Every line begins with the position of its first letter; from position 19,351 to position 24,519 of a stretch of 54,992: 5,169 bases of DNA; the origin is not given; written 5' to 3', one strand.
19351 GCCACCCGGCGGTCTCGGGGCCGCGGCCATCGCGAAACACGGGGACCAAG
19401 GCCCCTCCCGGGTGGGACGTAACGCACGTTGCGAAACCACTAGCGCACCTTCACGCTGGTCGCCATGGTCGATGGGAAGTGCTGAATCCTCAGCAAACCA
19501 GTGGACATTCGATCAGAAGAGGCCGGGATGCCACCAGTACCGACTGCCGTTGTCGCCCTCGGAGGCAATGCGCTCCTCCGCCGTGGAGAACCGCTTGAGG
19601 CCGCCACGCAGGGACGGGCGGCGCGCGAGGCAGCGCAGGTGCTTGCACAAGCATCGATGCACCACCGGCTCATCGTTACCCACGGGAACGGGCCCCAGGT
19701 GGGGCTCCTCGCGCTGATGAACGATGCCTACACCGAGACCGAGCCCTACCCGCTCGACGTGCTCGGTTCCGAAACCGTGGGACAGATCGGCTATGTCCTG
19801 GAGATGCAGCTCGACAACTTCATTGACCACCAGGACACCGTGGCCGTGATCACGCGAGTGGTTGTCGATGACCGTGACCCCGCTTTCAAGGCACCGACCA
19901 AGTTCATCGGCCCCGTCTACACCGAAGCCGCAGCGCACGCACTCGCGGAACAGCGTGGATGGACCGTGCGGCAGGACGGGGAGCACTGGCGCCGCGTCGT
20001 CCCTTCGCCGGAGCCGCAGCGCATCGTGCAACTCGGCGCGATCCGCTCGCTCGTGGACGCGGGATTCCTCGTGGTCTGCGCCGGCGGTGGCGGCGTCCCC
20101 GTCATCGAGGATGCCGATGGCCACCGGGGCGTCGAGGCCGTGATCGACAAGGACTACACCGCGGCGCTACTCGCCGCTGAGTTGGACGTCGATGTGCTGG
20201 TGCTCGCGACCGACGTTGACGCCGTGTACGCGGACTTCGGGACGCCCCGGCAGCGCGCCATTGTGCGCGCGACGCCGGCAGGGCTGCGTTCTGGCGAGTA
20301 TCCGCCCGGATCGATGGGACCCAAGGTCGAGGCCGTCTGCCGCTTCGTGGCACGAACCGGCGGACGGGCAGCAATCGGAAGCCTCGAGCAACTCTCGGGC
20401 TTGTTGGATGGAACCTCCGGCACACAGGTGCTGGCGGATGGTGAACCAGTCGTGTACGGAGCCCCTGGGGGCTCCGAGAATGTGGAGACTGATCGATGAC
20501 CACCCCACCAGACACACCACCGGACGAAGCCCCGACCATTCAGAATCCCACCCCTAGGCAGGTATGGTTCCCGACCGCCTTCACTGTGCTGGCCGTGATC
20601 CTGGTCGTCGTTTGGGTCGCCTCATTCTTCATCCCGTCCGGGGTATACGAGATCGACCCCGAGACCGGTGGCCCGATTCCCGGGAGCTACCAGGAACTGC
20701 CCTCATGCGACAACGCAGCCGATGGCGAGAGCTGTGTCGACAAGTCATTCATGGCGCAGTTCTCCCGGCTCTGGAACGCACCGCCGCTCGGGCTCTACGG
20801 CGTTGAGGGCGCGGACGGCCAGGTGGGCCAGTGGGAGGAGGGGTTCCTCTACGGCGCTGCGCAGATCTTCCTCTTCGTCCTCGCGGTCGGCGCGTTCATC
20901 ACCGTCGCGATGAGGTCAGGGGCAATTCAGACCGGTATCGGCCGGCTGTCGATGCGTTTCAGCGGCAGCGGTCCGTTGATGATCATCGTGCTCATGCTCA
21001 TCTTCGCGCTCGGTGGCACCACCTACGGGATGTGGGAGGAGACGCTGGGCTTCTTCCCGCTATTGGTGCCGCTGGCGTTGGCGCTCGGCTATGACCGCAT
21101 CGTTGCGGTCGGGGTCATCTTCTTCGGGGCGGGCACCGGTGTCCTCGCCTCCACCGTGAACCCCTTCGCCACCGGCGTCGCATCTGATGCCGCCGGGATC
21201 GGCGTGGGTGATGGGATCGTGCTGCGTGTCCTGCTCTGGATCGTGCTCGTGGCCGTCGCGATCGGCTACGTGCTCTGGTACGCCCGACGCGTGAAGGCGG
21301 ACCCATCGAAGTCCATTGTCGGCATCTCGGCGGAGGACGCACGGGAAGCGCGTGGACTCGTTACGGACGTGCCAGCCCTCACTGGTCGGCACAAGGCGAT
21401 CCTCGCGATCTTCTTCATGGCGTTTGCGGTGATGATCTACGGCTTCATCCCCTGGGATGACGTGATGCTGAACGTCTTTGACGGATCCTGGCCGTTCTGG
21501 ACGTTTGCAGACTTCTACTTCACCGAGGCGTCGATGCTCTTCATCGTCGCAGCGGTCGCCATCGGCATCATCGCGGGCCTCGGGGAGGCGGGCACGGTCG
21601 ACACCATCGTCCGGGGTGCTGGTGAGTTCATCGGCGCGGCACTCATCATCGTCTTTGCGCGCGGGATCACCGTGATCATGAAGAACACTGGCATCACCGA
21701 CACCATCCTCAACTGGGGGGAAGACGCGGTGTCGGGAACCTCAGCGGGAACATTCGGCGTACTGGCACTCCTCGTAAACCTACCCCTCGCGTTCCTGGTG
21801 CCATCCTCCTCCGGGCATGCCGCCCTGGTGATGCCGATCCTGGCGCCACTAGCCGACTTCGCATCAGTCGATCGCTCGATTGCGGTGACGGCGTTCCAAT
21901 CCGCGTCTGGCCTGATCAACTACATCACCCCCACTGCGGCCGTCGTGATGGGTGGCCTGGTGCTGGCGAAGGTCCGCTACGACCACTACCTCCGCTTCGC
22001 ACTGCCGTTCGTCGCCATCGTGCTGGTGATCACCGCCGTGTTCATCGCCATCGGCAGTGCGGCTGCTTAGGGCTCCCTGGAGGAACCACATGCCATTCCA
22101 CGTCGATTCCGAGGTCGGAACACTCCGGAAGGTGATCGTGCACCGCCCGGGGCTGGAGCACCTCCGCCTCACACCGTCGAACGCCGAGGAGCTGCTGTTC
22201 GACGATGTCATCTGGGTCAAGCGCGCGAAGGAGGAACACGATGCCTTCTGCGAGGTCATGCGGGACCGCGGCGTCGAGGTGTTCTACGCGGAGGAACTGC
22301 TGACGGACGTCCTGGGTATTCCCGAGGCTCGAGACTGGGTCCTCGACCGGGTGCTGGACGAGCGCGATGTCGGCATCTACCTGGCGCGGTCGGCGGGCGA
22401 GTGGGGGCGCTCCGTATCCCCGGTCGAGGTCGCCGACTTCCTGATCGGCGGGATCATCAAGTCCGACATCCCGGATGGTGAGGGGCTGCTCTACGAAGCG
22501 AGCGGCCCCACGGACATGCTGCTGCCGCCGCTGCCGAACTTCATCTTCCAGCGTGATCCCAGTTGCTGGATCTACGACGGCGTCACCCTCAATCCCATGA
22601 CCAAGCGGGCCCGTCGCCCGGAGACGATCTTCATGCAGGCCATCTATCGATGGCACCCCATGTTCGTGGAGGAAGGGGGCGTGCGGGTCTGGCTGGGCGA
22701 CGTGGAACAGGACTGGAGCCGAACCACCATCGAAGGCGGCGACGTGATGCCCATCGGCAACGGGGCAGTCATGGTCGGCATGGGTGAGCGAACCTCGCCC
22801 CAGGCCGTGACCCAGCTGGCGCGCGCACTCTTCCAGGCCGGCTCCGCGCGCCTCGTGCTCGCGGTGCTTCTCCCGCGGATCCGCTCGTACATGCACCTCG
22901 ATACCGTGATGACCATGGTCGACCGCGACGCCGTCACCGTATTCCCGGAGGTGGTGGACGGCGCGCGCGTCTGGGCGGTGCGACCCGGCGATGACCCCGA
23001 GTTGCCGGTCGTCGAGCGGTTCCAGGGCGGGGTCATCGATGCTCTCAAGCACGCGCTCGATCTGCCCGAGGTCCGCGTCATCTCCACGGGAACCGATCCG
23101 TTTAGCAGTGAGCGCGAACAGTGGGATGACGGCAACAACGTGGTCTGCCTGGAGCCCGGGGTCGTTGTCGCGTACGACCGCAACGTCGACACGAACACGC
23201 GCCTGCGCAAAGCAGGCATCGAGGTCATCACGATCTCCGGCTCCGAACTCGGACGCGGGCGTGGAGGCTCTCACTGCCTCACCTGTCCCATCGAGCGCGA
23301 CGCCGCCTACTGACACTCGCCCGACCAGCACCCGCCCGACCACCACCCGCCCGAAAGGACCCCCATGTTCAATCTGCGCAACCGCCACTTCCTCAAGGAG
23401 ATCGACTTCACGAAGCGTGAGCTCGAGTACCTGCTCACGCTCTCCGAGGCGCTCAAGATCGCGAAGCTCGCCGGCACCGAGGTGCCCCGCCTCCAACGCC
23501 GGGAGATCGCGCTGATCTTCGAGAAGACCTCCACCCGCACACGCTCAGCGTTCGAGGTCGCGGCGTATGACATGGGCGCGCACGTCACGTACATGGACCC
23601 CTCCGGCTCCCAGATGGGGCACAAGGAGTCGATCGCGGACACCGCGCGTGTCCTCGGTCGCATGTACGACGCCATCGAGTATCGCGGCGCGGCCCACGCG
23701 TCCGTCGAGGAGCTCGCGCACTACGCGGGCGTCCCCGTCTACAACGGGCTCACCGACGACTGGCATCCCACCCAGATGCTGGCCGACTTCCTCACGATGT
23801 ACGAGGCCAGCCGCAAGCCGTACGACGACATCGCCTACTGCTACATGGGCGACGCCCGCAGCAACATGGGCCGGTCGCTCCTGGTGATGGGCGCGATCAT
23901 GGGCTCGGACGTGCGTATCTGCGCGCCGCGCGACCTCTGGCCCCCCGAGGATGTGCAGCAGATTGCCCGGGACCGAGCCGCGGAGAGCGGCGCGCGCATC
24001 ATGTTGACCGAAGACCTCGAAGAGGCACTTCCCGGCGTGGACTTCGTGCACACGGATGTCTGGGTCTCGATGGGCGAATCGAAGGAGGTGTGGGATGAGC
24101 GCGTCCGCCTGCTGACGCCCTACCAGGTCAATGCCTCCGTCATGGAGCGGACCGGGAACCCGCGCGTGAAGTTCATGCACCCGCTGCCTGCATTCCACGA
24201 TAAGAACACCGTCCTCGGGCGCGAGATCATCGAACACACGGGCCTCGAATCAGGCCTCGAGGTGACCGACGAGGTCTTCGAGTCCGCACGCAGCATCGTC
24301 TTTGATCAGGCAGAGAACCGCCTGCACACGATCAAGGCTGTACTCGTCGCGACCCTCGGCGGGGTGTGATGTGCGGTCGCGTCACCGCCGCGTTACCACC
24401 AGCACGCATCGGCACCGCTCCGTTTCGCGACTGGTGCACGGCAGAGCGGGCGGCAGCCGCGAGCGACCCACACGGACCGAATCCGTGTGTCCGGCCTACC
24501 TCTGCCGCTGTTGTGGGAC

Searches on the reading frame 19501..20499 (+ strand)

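Call 34: search_protein_families(library=pfam, proteins=[window:19501-20499:+], max_evalue=0.000001)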
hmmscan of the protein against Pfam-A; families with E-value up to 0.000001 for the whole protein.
window:19501-20499:+ (332 aa): 1 family
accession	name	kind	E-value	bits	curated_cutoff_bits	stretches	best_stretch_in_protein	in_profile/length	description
PF00696.33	AA_kinase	-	7.2e-23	82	24.9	1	15-292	2-232/234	Amino acid kinase family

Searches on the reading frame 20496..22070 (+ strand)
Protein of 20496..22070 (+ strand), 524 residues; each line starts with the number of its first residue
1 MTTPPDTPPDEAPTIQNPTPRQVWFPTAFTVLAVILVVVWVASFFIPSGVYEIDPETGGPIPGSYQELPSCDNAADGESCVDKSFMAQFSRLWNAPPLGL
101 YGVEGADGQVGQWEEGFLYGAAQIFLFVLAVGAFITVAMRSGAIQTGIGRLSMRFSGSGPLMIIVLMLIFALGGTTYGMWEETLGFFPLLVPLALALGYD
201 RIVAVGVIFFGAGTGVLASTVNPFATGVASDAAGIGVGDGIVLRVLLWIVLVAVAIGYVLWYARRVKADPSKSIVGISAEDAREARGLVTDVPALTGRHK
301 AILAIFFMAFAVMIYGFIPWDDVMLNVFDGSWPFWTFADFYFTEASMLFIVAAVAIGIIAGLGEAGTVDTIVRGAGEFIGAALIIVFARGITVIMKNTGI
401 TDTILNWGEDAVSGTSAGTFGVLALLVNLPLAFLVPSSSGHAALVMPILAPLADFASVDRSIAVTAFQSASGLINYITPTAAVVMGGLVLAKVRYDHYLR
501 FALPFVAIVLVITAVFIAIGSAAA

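Call 34: search_protein_families(library=pfam, proteins=[window:20496-22070:+], max_evalue=0.000001)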
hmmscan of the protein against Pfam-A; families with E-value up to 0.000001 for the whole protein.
window:20496-22070:+ (524 aa): 1 family
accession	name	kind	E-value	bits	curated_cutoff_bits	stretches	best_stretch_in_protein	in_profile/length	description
PF03606.21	DcuC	-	8.4e-101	338.2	23.1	1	25-519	1-458/461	C4-dicarboxylate anaerobic carrier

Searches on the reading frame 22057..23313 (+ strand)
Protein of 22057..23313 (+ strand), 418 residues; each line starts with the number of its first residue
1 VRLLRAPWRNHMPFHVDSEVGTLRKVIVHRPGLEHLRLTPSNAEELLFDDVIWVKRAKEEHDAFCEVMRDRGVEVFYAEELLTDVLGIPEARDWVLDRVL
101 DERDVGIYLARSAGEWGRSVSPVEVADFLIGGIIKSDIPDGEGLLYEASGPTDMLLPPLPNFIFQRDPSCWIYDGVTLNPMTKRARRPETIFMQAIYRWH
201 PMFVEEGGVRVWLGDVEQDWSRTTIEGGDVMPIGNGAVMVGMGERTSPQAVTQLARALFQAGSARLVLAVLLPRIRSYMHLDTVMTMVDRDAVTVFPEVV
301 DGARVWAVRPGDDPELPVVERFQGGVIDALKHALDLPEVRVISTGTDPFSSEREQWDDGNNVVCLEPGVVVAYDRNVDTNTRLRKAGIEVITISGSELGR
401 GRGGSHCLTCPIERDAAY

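Call 34: search_protein_families(library=pfam, proteins=[window:22057-23313:+], max_evalue=0.000001)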
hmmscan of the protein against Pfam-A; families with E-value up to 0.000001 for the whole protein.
window:22057-23313:+ (418 aa): 1 family
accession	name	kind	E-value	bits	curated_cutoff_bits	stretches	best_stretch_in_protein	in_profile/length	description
PF02274.22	ADI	-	4e-122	408.3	22.8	1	45-414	2-377/377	Arginine deiminase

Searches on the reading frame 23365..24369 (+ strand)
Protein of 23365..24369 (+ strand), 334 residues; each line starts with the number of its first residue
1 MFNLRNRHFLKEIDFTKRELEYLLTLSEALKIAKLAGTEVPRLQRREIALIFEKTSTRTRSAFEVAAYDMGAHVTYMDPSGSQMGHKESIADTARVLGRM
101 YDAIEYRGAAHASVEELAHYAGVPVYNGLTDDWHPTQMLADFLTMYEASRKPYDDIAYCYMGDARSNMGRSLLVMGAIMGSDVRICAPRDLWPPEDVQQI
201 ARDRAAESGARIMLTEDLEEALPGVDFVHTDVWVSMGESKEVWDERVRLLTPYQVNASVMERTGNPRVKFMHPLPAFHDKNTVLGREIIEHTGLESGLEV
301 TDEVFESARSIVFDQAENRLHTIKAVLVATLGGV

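Call 34: search_protein_families(library=pfam, proteins=[window:23365-24369:+], max_evalue=0.000001)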
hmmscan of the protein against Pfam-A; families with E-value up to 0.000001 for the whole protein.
window:23365-24369:+ (334 aa): 2 families
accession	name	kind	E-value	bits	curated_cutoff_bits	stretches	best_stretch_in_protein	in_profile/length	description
PF00185.30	OTCace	-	3.7e-49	167.2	29.4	1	155-329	2-156/157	Aspartate/ornithine carbamoyltransferase, Asp/Orn binding domain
PF02729.26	OTCace_N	-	3.1e-45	154.3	29.9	1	7-147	1-148/148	Aspartate/ornithine carbamoyltransferase, carbamoyl-P binding domain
